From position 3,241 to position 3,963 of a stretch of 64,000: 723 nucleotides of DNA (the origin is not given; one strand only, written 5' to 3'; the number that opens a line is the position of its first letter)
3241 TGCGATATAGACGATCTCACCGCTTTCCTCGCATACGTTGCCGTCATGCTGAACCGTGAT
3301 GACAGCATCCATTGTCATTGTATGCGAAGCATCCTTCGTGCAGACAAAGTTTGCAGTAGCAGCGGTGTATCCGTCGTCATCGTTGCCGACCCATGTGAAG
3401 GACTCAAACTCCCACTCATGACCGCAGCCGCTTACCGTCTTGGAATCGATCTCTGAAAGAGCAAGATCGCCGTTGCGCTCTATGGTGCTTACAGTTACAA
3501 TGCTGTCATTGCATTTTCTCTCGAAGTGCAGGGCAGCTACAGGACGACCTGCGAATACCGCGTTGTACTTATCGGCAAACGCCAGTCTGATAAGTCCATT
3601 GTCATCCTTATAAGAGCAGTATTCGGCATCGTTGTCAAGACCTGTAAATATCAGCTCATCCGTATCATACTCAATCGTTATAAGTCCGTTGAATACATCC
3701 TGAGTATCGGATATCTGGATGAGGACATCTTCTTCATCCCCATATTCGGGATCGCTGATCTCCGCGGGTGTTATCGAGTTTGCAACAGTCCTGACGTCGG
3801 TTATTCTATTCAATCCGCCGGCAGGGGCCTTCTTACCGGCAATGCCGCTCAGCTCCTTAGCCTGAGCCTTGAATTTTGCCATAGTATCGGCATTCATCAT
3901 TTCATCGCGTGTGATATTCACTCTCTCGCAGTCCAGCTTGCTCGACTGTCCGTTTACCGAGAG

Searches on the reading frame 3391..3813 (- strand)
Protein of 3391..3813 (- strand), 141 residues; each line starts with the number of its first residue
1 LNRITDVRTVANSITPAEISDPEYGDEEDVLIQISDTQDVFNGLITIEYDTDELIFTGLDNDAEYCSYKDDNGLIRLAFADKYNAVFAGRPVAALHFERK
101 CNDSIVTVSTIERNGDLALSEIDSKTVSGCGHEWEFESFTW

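Call 82: search_protein_families(library=pfam, proteins=[window:3391-3813:-], max_evalue=1)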
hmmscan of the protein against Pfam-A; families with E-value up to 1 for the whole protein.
seq(141 aa): 1 family
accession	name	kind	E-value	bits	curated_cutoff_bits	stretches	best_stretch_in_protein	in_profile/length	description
PF00963.24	Cohesin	-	0.011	16.4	24.1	1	23-128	11-134/139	Cohesin domain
